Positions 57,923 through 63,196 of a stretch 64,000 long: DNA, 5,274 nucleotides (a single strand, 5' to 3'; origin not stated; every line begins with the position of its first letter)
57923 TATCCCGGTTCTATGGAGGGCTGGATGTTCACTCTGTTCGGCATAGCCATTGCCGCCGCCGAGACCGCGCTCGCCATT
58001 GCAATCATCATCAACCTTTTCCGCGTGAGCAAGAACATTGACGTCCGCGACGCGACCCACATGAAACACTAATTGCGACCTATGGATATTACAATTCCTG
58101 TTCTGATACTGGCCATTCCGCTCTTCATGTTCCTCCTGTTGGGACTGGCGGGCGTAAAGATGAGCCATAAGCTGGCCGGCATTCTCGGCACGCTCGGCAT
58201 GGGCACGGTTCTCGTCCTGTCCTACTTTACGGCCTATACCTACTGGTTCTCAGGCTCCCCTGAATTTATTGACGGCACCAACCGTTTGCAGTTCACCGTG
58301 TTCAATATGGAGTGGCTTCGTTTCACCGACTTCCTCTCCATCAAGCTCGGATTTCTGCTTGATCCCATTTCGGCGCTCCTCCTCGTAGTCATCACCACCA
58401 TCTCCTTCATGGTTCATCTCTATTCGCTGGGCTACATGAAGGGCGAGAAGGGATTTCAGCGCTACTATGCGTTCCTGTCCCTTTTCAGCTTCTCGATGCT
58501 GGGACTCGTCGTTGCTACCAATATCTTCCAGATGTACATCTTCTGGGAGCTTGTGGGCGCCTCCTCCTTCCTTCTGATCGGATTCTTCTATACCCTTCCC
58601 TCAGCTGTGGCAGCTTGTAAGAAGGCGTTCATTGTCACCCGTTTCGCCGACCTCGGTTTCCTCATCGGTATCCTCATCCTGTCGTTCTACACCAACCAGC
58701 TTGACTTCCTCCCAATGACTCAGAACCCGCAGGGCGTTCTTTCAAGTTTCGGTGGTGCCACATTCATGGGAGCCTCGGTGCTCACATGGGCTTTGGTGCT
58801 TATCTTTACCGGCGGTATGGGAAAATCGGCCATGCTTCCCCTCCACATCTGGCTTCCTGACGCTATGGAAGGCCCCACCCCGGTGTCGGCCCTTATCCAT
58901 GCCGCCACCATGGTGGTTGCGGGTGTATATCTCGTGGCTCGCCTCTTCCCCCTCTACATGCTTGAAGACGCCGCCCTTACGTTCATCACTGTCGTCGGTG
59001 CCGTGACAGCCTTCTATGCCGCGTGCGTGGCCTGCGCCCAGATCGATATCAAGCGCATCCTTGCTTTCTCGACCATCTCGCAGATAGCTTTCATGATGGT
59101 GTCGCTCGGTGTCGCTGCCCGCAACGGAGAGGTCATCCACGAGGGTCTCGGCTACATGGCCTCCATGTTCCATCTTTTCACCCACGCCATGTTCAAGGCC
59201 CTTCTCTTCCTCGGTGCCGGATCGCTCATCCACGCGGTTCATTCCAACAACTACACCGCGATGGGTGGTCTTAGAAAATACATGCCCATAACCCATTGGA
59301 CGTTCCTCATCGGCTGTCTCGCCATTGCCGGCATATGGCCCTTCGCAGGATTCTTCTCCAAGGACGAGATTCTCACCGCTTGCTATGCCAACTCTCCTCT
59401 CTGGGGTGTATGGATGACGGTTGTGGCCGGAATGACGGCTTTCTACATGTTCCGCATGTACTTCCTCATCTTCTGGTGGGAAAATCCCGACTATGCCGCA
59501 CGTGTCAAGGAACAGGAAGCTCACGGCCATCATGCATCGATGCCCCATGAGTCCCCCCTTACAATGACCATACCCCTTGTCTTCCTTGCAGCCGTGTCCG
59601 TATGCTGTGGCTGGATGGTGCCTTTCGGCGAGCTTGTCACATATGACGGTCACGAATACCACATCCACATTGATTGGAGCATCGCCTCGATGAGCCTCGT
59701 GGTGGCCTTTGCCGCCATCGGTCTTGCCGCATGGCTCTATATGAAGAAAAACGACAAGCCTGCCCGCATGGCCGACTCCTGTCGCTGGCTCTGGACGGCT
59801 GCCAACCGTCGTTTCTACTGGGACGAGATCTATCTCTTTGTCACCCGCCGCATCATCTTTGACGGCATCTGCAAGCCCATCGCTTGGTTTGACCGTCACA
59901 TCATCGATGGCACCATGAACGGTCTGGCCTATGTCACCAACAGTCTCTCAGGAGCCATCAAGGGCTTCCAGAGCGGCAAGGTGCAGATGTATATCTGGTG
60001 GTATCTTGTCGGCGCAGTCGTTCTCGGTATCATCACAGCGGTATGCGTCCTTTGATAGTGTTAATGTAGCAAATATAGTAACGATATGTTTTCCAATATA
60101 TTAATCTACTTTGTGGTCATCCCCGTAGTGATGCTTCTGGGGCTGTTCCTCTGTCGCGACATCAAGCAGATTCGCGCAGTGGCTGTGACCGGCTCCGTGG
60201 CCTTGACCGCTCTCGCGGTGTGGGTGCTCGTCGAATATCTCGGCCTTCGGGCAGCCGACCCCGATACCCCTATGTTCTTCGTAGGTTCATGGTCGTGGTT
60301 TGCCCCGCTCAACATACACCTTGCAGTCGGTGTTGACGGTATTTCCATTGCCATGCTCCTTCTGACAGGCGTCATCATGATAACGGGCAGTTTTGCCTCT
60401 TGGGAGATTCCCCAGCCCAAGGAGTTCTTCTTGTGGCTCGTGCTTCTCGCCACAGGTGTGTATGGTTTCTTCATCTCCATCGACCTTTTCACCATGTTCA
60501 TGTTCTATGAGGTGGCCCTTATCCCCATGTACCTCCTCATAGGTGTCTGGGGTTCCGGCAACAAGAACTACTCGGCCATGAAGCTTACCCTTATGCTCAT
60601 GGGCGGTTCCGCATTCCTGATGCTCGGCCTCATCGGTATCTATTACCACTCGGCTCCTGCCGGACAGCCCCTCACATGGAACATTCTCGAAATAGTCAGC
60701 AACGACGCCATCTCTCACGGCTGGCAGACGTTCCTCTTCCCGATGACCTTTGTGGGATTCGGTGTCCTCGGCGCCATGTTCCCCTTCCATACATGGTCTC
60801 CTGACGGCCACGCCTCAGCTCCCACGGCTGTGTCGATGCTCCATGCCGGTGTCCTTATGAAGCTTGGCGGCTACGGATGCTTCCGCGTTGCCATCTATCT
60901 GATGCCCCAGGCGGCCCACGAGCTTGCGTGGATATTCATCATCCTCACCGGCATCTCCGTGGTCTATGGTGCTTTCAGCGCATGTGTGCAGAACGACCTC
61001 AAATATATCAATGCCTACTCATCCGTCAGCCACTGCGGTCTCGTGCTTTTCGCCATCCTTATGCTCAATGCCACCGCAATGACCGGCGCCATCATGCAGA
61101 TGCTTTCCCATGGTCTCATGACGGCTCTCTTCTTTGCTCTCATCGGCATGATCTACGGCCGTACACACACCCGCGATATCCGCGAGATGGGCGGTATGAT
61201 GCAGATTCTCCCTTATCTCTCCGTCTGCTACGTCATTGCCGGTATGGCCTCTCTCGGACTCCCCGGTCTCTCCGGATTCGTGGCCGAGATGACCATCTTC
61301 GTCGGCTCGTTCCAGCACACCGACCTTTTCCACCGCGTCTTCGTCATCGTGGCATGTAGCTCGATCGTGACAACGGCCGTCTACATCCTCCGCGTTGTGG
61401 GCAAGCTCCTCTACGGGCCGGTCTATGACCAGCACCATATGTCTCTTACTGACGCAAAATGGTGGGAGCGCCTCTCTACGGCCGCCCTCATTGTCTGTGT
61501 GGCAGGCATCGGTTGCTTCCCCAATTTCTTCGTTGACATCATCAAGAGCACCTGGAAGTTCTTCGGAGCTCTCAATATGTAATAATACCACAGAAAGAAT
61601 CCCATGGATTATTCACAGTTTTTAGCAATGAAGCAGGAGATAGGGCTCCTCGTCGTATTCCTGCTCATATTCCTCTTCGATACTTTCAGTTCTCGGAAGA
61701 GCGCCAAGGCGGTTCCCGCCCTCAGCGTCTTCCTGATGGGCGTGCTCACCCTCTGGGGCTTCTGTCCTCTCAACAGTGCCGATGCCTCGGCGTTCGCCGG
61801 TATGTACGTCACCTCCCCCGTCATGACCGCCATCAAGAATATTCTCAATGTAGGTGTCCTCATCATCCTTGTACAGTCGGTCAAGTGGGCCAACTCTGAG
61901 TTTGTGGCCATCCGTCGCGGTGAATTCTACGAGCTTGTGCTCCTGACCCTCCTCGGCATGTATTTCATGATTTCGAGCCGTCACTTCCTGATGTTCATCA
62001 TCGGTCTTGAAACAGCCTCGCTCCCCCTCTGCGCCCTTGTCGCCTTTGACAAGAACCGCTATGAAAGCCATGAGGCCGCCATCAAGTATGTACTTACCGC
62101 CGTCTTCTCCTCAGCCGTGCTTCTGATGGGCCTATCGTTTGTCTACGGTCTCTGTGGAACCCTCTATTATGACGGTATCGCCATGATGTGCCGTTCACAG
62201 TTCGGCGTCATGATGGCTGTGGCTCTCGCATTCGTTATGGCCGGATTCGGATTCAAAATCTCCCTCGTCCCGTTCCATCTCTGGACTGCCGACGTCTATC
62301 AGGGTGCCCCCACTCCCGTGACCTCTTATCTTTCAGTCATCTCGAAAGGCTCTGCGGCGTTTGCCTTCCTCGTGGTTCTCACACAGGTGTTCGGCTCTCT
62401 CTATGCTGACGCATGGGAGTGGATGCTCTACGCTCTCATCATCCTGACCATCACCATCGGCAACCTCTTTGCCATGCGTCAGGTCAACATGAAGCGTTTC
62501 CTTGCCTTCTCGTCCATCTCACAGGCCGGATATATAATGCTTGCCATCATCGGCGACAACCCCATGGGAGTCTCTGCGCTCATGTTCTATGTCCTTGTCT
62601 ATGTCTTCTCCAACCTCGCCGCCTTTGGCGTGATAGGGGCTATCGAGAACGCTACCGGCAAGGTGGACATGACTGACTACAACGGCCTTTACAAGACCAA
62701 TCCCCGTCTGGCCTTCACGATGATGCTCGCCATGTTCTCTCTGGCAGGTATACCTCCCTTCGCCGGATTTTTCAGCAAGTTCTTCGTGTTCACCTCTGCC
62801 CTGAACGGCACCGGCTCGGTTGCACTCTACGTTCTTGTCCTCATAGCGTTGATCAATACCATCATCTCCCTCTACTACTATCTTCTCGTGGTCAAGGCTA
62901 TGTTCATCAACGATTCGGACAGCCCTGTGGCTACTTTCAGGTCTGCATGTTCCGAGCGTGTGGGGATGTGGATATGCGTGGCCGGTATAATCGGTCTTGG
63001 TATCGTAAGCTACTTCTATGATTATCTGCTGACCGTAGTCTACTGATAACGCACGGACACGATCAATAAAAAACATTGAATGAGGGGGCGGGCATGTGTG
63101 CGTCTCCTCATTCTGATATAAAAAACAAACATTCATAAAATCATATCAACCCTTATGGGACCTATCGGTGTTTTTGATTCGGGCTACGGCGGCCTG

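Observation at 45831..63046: Complete F1Fo ATP synthase operon nested inside the NDH-1 operon: nuoA-B-CD-H | atpD-C-B-E-F-H-A-G | nuoI-J-K-L-M-N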

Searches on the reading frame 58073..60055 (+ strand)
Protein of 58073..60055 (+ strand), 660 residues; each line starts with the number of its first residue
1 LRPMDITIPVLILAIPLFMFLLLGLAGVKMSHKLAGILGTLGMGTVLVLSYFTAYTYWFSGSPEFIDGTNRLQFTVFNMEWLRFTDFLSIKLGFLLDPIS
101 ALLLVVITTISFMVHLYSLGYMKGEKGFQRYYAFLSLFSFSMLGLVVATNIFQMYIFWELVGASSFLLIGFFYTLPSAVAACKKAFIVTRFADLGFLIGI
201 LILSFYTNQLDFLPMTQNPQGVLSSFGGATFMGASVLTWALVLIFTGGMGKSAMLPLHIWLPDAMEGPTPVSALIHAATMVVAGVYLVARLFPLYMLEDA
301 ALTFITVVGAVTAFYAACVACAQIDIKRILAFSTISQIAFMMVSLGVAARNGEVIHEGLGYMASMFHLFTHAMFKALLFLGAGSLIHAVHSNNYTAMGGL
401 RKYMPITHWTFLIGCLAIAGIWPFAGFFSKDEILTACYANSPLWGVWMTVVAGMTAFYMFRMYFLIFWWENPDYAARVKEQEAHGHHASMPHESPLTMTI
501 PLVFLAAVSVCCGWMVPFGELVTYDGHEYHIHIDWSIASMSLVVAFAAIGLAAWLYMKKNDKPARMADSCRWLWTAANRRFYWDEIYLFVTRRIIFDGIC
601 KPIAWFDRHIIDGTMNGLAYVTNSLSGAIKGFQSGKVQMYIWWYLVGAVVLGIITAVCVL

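Call 4: search_protein_families(library=ncbifam, proteins=[window:58073-60055:+])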
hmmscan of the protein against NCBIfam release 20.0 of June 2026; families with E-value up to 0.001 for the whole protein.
window:58073-60055:+ (660 aa): 70 families (the best 25 are shown)
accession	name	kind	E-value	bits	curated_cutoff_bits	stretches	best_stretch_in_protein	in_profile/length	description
NF005141.0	PRK06590.1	equivalog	1.1e-179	599.3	556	1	10-656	6-610/615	NADH-quinone oxidoreductase subunit L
TIGR01974.1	NDH_I_L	subfamily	7e-167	557.1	407.5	1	10-652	4-626/630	NADH-quinone oxidoreductase subunit L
NF005626.0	PRK07376.1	equivalog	7.4e-152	507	963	1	11-657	10-674/675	NAD(P)H-quinone oxidoreductase subunit 5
NF040617.1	F420_dehyd_FpoL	exception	1.9e-110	370.5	1050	1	87-655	68-662/669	F420H2 dehydrogenase subunit FpoL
NF009287.0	PRK12647.1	equivalog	1.4e-86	291.7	937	1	43-577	28-536/773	putative monovalent cation/H+ antiporter subunit A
NF005633.0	PRK07390.1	subfamily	1e-85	288.6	676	1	75-656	67-607/613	NAD(P)H-quinone oxidoreductase subunit F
NF009285.0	PRK12645.1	equivalog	1.5e-84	284.7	1028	1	65-514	48-491/804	Na+/H+ antiporter subunit A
TIGR01960.1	ndhF3_CO2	subfamily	3.5e-83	280.1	588.7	1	77-653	69-604/606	NAD(P)H dehydrogenase, subunit NdhF3 family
NF009289.0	PRK12649.1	equivalog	3.3e-80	270.5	1117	1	79-548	64-525/789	putative monovalent cation/H+ antiporter subunit A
NF005097.0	PRK06525.1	equivalog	1e-79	268.5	430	1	80-514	65-473/480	hydrogenase 4 subunit D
TIGR00940.1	2a6301s01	subfamily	3.5e-78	263.8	920.45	1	86-514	63-487/793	monovalent cation:proton antiporter subunit A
NF009288.0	PRK12648.1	equivalog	5.9e-77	259.6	1104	1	77-515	58-470/954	monovalent cation/H+ antiporter subunit A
NF009284.0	PRK12644.1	equivalog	4.2e-73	246.9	962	1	76-561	55-524/975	Na+/H+ antiporter subunit A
NF009286.0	PRK12646.1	equivalog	8.1e-69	233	1063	1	11-505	6-491/800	DUF4040 family protein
NF005086.0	PRK06521.1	equivalog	8.4e-62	209.6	667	1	17-515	12-491/669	hydrogenase 4 subunit B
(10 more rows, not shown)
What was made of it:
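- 58082..60055 (+): nuoL (657 aa). NF005141, 599 bits, above cutoff (call 4).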

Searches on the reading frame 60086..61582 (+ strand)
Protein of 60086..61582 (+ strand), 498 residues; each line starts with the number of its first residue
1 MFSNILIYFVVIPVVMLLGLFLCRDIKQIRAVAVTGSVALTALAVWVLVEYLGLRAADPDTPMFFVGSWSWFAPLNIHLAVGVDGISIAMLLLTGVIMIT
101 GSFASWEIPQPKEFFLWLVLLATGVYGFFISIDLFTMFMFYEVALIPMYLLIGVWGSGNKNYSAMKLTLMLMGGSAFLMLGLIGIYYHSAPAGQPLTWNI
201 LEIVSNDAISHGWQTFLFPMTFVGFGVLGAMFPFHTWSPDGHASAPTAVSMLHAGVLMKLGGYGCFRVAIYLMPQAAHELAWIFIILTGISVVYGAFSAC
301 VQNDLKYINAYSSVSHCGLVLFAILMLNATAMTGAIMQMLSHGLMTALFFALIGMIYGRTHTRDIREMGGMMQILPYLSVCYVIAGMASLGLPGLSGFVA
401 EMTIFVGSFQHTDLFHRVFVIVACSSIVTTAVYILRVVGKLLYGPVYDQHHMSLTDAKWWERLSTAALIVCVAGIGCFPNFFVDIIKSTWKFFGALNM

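Call 4: search_protein_families(library=ncbifam, proteins=[window:60086-61582:+])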
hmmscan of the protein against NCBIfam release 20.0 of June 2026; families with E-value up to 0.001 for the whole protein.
window:60086-61582:+ (498 aa): 70 families (the best 25 are shown)
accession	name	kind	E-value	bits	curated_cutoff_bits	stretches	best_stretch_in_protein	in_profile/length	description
TIGR01972.1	NDH_I_M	subfamily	9.4e-121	403.8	263.8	1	8-489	3-478/486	NADH-quinone oxidoreductase subunit M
NF009212.0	PRK12561.1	subfamily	4.5e-97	325.9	645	1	6-487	9-489/531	NAD(P)H-quinone oxidoreductase subunit 4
NF004499.0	PRK05846.1-3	equivalog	5.4e-93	312.4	585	1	3-488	4-479/502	NADH-quinone oxidoreductase subunit M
NF004501.0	PRK05846.1-5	subfamily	1.7e-91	307.5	598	1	5-489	9-479/492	NADH-quinone oxidoreductase subunit M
NF004500.0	PRK05846.1-4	equivalog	5.8e-87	292.5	550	1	6-489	7-498/525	NADH-quinone oxidoreductase subunit M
NF004505.0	PRK05846.2-5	equivalog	6.3e-86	289.1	700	1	4-488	6-476/508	NADH-quinone oxidoreductase subunit M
NF002713.0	PRK02546.1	subfamily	1.3e-85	287.9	827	1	9-489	14-494/533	NAD(P)H-quinone oxidoreductase subunit 4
NF005060.0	PRK06473.1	equivalog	1.1e-81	275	747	1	9-485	5-473/500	NADH-quinone oxidoreductase subunit M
NF004506.0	PRK05846.2-6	equivalog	4.3e-79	267.1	789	1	5-487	9-483/493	NADH-quinone oxidoreductase subunit M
NF004498.0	PRK05846.1-1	equivalog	9e-79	265.6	614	1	6-489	3-492/509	NADH-quinone oxidoreductase subunit M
NF005611.0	PRK07363.1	equivalog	3e-78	263.6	764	1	5-491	4-479/501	NADH-quinone oxidoreductase subunit M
NF004502.0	PRK05846.2-1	equivalog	1.2e-75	255.2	791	1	5-494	5-498/500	NADH-quinone oxidoreductase subunit M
NF004504.0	PRK05846.2-3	equivalog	1.2e-71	242.2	785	1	7-487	13-487/499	NADH-quinone oxidoreductase subunit M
NF004503.0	PRK05846.2-2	subfamily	1.5e-53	182.7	720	1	14-487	11-483/490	NADH-quinone oxidoreductase subunit M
NF005818.0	PRK07691.1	equivalog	4.8e-47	161.1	586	1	2-487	2-477/496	Na+/H+ antiporter subunit D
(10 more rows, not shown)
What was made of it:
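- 60086..61582 (+): nuoM (498 aa). TIGR01972, 404 bits, above cutoff (call 4).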

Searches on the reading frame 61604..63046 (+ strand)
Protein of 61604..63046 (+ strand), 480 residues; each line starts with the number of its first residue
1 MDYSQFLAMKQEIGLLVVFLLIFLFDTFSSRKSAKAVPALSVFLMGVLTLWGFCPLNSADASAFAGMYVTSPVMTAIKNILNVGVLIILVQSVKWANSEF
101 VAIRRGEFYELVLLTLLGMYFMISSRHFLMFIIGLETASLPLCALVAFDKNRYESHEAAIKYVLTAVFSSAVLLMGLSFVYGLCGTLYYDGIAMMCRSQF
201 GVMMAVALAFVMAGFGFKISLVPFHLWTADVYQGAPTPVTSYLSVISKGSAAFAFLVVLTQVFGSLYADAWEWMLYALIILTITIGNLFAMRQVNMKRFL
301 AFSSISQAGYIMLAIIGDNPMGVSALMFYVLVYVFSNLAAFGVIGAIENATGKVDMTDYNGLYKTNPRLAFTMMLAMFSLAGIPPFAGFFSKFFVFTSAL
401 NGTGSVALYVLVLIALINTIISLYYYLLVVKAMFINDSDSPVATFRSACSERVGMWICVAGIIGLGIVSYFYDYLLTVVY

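Call 4: search_protein_families(library=ncbifam, proteins=[window:61604-63046:+])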
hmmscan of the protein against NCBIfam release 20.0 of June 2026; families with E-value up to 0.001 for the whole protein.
window:61604-63046:+ (480 aa): 69 families (the best 25 are shown)
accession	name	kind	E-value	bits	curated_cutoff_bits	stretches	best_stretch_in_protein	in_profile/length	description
TIGR01770.1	NDH_I_N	subfamily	1.4e-107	360.6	332.6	1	12-469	7-468/472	NADH-quinone oxidoreductase subunit NuoN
NF004442.0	PRK05777.1-5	equivalog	1.4e-96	324.4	523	1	4-468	6-466/483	NADH-quinone oxidoreductase subunit NuoN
NF004440.0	PRK05777.1-3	equivalog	7e-94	315.4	519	1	5-453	7-447/477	NADH-quinone oxidoreductase subunit NuoN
NF002701.0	PRK02504.1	equivalog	2.1e-88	297.1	569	1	11-439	17-439/513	NAD(P)H-quinone oxidoreductase subunit N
NF004441.0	PRK05777.1-4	equivalog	1.2e-82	278.2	477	1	100-469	139-509/524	NADH-quinone oxidoreductase subunit NuoN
NF004446.0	PRK05777.2-4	equivalog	2.1e-78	264.7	590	1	8-469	13-484/502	NADH-quinone oxidoreductase subunit NuoN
NF004444.0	PRK05777.2-2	equivalog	1e-69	235.9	496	1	17-463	25-472/496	NADH-quinone oxidoreductase subunit NuoN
NF004439.0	PRK05777.1-1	equivalog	8.7e-63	212.9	531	1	83-459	82-459/485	NADH-quinone oxidoreductase subunit NuoN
NF004443.0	PRK05777.2-1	equivalog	1e-62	212.9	626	1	15-474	20-491/506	NADH-quinone oxidoreductase subunit NuoN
NF004445.0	PRK05777.2-3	equivalog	1.1e-59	202.7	408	1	15-468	16-462/475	NADH-quinone oxidoreductase subunit NuoN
NF004448.0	PRK05777.2-6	equivalog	5.3e-57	193.9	869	1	19-440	28-448/492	NADH-quinone oxidoreductase subunit NuoN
NF006240.0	PRK08376.1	subfamily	2.8e-49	168.4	662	1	105-470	120-493/521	putative monovalent cation/H+ antiporter subunit D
NF004447.0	PRK05777.2-5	equivalog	1.4e-47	162.8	547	1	9-438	4-426/458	NADH-quinone oxidoreductase subunit NuoN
NF006241.0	PRK08377.1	equivalog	1e-43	150.1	645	1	79-467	85-461/494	NADH dehydrogenase subunit N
NF006419.0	PRK08668.1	equivalog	4.6e-43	147.9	617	1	17-467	8-465/613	NADH dehydrogenase subunit M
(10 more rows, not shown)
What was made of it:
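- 61604..63046 (+): nuoN (480 aa), the last gene of the unit. TIGR01770, 361 bits, above cutoff (call 4).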
